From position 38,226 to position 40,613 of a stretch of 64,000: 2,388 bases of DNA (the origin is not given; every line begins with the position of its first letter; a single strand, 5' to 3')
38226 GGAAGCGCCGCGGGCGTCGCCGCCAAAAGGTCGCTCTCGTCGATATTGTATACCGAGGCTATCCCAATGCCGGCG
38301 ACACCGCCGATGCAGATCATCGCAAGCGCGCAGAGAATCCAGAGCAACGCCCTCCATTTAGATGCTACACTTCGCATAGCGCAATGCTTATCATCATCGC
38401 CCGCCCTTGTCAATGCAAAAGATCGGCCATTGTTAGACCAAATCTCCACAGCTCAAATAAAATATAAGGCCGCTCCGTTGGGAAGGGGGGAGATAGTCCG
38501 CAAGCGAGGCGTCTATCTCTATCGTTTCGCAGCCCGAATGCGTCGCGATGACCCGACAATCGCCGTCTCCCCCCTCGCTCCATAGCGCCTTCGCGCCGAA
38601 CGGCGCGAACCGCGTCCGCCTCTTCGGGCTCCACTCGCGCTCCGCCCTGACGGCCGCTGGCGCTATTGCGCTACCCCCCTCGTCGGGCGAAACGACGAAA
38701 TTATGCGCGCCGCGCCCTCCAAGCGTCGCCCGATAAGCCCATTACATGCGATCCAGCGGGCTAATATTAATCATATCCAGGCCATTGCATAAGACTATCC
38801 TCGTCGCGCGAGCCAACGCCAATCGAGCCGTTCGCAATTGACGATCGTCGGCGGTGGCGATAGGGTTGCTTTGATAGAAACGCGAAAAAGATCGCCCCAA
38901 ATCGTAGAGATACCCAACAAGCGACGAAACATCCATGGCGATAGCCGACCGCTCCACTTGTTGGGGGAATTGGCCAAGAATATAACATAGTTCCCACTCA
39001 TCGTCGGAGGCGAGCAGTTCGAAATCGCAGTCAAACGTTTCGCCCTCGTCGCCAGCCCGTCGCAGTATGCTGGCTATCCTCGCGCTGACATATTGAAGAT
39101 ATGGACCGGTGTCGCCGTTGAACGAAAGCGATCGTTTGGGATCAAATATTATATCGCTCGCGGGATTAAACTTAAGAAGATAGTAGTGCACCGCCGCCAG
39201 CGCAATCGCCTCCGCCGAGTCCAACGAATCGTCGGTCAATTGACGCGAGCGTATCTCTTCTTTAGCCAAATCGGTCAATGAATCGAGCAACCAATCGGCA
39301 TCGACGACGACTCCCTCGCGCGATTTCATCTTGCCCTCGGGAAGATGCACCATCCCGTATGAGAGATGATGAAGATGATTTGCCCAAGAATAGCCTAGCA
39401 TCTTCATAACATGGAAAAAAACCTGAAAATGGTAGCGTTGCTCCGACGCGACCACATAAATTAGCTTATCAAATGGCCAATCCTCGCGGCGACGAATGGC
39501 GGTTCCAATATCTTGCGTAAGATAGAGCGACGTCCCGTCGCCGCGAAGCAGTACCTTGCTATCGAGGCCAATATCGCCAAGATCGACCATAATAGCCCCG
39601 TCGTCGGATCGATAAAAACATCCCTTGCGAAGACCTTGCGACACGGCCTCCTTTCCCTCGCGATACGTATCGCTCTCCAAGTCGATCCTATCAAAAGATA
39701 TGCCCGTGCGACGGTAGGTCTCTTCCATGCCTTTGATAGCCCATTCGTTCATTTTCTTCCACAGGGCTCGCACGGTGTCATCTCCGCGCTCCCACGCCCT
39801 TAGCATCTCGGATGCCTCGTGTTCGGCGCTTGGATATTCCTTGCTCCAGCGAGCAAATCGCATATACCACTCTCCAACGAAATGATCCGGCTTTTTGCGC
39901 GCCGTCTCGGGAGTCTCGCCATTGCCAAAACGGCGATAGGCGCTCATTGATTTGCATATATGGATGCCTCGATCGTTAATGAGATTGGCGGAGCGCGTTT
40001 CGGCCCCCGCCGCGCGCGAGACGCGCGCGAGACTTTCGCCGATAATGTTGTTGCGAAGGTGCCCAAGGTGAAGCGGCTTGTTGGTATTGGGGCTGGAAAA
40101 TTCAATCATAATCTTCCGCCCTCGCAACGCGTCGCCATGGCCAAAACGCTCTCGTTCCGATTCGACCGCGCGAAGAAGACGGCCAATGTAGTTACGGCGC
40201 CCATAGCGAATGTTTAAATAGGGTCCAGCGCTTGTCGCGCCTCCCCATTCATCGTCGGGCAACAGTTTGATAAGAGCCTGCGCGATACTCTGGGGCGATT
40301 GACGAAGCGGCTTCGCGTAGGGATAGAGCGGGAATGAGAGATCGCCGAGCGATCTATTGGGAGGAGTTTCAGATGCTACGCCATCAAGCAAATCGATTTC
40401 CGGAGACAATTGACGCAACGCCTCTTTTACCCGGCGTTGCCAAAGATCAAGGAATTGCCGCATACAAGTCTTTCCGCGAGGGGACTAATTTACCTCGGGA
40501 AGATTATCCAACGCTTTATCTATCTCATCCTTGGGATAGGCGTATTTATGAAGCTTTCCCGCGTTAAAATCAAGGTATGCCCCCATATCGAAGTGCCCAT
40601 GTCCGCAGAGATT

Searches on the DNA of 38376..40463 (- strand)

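Call 25: search_rna_families(source=window, start=38376, end=38745, threshold=evalue, max_evalue=10)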
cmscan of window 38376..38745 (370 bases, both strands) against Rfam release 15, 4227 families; matches with E-value up to 10: 1.
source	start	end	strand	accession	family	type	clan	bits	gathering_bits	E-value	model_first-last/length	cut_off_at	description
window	38376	38401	-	RF01122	sR39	Gene; snRNA; snoRNA; CD-box;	-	16.7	50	0.059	1-23/56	3'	Small nucleolar RNA sR39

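Call 63: search_dna_similar(query=window:38460-38745:-, collection=plasmids, mode=distant, max_evalue=0.01, max_rows=10)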
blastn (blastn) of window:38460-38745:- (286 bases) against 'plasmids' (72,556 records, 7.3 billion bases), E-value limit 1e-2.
Records with a match: 7; places in all: 7; records where one place covers at least 80% of the query: 0.
Best place of each record, by identity: 80-90% 7.
By first word of the organism name: Cereibacter 7.
By predicted mobility (MOB-suite, as given by PLSDB): non-mobilizable 7.
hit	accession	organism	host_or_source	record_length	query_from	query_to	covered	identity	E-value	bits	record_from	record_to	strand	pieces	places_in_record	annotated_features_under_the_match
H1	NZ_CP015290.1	Cereibacter sphaeroides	Cereibacter sphaeroides 2.4.1,single ...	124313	83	121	14%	87.2%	6e-3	49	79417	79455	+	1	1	fhuB: Fe(3+)-hydroxamate ABC transporter permease FhuB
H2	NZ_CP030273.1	Cereibacter sphaeroides 2.4.1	cell culture,laboratory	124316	83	121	14%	87.2%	6e-3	49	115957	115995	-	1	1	fhuB: Fe(3+)-hydroxamate ABC transporter permease FhuB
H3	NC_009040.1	Cereibacter sphaeroides ATCC 17029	-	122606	83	121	14%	87.2%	6e-3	49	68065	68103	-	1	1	fhuB: Fe(3+)-hydroxamate ABC transporter permease FhuB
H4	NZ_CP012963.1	Cereibacter sphaeroides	cell culture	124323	83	121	14%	87.2%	6e-3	49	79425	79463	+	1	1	iron chelate uptake ABC transporter family permease subunit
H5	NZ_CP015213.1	Cereibacter sphaeroides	Cereibacter sphaeroides 2.4.1,single ...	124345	83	121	14%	87.2%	6e-3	49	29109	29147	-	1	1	fhuB: Fe(3+)-hydroxamate ABC transporter permease FhuB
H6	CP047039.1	Cereibacter sphaeroides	cell culture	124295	83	121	14%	87.2%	6e-3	49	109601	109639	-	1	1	fhuB: Fe(3+)-hydroxamate ABC transporter permease FhuB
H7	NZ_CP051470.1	Cereibacter sphaeroides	cell culture,laboratory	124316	83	121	14%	87.2%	6e-3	49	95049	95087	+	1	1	fhuB: Fe(3+)-hydroxamate ABC transporter permease FhuB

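Call 70: search_with_rna_model(model_id=R1, sources=[L009, L012, L013, L015, L016, L017, L018, L001, L002, L003, L004, L005, L006], max_evalue=10)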
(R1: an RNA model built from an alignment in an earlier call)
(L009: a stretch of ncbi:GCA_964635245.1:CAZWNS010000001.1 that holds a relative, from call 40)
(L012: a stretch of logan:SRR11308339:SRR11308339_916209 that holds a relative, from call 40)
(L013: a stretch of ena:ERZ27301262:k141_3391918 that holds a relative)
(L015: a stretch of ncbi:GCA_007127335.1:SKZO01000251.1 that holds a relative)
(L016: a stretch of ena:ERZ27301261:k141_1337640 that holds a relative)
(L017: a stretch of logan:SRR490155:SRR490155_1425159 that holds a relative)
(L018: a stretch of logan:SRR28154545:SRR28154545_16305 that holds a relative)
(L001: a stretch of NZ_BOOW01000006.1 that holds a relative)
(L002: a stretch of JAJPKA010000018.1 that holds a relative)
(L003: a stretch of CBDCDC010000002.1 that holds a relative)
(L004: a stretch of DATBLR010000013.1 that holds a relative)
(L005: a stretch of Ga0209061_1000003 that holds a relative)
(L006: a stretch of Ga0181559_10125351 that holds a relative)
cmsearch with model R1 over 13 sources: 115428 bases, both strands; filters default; matches with E-value up to 10: 5.
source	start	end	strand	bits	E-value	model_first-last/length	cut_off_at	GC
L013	7099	7176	-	26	0.0083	1-76/76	no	0.71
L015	7099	7176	-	26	0.0083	1-76/76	no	0.71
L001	44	113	+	14.5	0.91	1-76/76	no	0.73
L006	1224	1320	-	13.6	1.3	1-76/76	no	0.67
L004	1447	1537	+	10.3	5.1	1-76/76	no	0.63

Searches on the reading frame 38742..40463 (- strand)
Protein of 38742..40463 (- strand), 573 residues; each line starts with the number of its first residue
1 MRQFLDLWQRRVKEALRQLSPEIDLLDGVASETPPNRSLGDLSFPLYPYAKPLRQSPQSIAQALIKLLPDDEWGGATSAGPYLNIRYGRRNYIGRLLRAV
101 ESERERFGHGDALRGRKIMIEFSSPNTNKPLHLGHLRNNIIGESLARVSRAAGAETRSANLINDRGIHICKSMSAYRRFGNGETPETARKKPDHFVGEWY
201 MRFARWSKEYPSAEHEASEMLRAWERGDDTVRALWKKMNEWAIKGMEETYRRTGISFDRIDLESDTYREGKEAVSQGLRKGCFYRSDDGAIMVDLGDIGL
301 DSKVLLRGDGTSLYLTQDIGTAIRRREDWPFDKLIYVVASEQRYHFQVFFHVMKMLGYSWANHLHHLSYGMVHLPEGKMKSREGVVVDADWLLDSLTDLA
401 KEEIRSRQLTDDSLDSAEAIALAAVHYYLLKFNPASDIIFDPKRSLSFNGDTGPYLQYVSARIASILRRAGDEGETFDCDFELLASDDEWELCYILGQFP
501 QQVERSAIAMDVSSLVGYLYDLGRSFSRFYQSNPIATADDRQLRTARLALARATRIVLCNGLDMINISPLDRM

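Call 37: find_homologous_proteins(query=window:38742-40463:-, max_evalue=1e-100)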
Query window:38742-40463:- (573 aa): 7982 proteins with E <= 1e-100 among 8000 candidates; the best 120 are listed.
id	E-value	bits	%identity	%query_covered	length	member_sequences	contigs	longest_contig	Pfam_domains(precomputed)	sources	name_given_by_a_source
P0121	0.0e+0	1317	100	100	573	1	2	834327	PF05746.22,PF00750.26,PF03485.22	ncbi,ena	-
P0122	4.7e-206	704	54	100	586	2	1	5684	PF05746.22,PF00750.26,PF03485.22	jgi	jgi:arginyl-tRNA synthetase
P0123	2.0e-205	702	55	100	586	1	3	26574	PF05746.22,PF00750.26,PF03485.22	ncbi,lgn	ncbi:MAG: arginine--tRNA ligase [Spirochaetia bacterium]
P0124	4.7e-205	701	55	100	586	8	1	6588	PF05746.22,PF00750.26,PF03485.22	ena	-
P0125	1.1e-204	699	55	100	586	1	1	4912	PF05746.22,PF00750.26,PF03485.22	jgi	jgi:arginyl-tRNA synthetase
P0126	4.8e-204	697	55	100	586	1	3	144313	PF05746.22,PF00750.26,PF03485.22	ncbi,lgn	ncbi:MAG: arginine--tRNA ligase [Spirochaetaceae bacterium]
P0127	1.6e-203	696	54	100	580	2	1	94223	PF09334.18,PF05746.22,PF00750.26,PF03485.22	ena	-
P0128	1.7e-203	695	54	100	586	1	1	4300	PF05746.22,PF00750.26,PF03485.22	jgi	jgi:arginyl-tRNA synthetase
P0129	2.9e-203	695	54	100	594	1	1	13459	PF05746.22,PF00750.26,PF03485.22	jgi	jgi:arginyl-tRNA synthetase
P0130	6.3e-203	694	54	99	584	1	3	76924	PF05746.22,PF00750.26,PF03485.22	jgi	jgi:arginyl-tRNA synthetase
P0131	1.5e-202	692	53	100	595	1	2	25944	PF05746.22,PF00750.26,PF03485.22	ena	-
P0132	2.6e-202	692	54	100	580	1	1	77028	PF05746.22,PF00750.26,PF03485.22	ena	-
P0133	5.1e-202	691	53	100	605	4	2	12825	PF05746.22,PF00750.26,PF03485.22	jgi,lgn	jgi:arginyl-tRNA synthetase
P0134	6.1e-202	690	53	100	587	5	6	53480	PF05746.22,PF00750.26,PF03485.22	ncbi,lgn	ncbi:MAG: arginine--tRNA ligase [Spirochaetia bacterium]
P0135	1.9e-201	689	54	100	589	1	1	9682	PF05746.22,PF00750.26,PF03485.22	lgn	-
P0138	3.9e-201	688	55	99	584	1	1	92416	PF05746.22,PF00750.26,PF03485.22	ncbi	-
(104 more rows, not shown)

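Call 38: find_encoding_contigs(protein=P0121, flank=10000, max_places=10)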
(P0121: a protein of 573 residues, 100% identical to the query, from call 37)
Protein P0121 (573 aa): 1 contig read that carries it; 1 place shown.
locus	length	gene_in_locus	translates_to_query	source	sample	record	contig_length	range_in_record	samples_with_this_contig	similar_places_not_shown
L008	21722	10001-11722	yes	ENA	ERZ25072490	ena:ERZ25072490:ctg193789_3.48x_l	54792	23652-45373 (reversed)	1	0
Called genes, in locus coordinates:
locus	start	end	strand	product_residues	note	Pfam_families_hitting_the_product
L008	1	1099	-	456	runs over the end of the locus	PF00815:Histidinol_dh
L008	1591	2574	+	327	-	PF00248:Aldo_ket_red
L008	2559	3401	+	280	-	PF02557:VanY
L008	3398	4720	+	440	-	PF06245:DUF1015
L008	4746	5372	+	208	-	PF01725:Ham1p_like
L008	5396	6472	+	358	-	PF00070:Pyr_redox (faint), PF07992:Pyr_redox_2, PF13434:Lys_Orn_oxgnase (faint), PF13738:Pyr_redox_3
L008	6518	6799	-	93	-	PF04248:NTP_transf_9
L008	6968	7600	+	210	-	PF04263:TPK_catalytic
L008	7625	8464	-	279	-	-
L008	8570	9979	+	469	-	PF00291:PALP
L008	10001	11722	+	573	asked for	PF03485:Arg_tRNA_synt_N, PF00750:tRNA-synt_1d, PF05746:DALR_1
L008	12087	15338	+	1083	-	PF00912:Transgly, PF00905:Transpeptidase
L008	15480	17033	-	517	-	PF05262:Borrelia_P83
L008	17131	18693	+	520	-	PF18663:Pallilysin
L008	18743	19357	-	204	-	PF01048:PNP_UDP_1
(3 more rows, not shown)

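Call 40: find_encoding_contigs(protein=P0126, flank=10000, max_places=5)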
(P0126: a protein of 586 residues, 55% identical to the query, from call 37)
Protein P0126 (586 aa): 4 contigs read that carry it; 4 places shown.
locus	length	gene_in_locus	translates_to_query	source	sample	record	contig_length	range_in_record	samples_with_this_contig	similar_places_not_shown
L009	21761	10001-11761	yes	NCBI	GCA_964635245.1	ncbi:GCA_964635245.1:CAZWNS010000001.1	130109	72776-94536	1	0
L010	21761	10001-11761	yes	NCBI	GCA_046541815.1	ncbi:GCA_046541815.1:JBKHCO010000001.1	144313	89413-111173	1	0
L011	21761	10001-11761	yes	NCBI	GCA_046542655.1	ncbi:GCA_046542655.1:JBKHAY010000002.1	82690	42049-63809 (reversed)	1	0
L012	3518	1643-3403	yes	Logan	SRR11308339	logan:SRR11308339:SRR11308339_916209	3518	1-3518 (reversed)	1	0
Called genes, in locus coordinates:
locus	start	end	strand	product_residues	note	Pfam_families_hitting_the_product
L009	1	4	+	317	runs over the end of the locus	PF04748:Polysacc_deac_2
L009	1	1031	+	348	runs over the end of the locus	PF00814:TsaD, PF22521:HypF_C_2 (weak)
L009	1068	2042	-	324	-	PF00142:Fer4_NifH (faint), PF01656:CbiA, PF10609:ParA, PF13614:AAA_31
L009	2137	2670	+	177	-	PF00156:Pribosyltran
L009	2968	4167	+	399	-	PF00988:CPSase_sm_chain, PF00117:GATase, PF07722:Peptidase_C26 (faint)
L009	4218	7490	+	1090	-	PF25596:CPSase_L_D1, PF02786:CPSase_L_D2, PF02787:CPSase_L_D3, PF25596:CPSase_L_D1, PF02786:CPSase_L_D2, PF02222:ATP-grasp, PF15632:ATPgrasp_Ter, PF02142:MGS, +3 more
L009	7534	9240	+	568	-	PF17239:DUF5312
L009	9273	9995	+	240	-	PF02578:Cu-oxidase_4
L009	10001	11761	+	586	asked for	PF03485:Arg_tRNA_synt_N, PF00750:tRNA-synt_1d, PF05746:DALR_1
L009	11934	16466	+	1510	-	PF00310:GATase_2, PF04898:Glu_syn_central, PF01645:Glu_synthase, PF01493:GXGXG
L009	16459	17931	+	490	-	PF14691:Fer4_20, PF00070:Pyr_redox (weak), PF01266:DAO (weak), PF03486:HI0933_like (weak), PF07992:Pyr_redox_2, PF12831:FAD_oxidored (weak), PF13450:NAD_binding_8, PF01593:Amino_oxidase (weak), +6 more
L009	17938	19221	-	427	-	PF09861:Lar_N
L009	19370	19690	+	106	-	PF00829:Ribosomal_L21p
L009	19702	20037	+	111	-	PF04327:Peptidase_Prp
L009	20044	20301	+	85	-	PF01016:Ribosomal_L27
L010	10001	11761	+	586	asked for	PF03485:Arg_tRNA_synt_N, PF00750:tRNA-synt_1d, PF05746:DALR_1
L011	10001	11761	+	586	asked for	PF03485:Arg_tRNA_synt_N, PF00750:tRNA-synt_1d, PF05746:DALR_1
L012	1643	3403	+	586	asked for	PF03485:Arg_tRNA_synt_N, PF00750:tRNA-synt_1d, PF05746:DALR_1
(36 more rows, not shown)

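Call 85: find_encoding_contigs(protein=P0138, flank=10000, max_places=3)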
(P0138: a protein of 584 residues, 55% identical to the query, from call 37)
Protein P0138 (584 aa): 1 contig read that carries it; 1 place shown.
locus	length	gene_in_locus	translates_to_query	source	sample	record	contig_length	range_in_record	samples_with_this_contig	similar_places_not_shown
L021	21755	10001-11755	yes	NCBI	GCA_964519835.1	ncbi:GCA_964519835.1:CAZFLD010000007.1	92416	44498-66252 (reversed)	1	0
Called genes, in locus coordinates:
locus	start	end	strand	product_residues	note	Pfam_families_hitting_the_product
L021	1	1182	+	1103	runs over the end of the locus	PF13380:CoA_binding_2 (faint), PF25596:CPSase_L_D1, PF02786:CPSase_L_D2, PF02787:CPSase_L_D3, PF25596:CPSase_L_D1, PF02786:CPSase_L_D2, PF15632:ATPgrasp_Ter, PF02142:MGS, +5 more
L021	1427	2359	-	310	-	PF01156:IU_nuc_hydro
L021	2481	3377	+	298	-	PF00294:PfkB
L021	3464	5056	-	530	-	PF00682:HMGL-like, PF22617:HCS_D2, PF08502:LeuA_dimer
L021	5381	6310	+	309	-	PF03547:Mem_trans (weak)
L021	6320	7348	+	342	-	PF00248:Aldo_ket_red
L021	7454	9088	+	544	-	PF17239:DUF5312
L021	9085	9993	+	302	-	PF02578:Cu-oxidase_4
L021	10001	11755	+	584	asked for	PF03485:Arg_tRNA_synt_N, PF00750:tRNA-synt_1d, PF05746:DALR_1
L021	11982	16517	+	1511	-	PF00310:GATase_2, PF04898:Glu_syn_central, PF01645:Glu_synthase, PF01493:GXGXG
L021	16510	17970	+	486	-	PF14691:Fer4_20, PF00070:Pyr_redox (weak), PF00890:FAD_binding_2 (faint), PF01266:DAO (weak), PF03486:HI0933_like (weak), PF07992:Pyr_redox_2, PF13450:NAD_binding_8, PF01593:Amino_oxidase (weak), +2 more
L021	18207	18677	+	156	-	PF00829:Ribosomal_L21p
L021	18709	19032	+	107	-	PF04327:Peptidase_Prp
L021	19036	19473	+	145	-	PF01016:Ribosomal_L27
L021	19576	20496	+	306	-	PF01018:GTP1_OBG, PF01926:MMR_HSR1, PF02421:FeoB_N (weak)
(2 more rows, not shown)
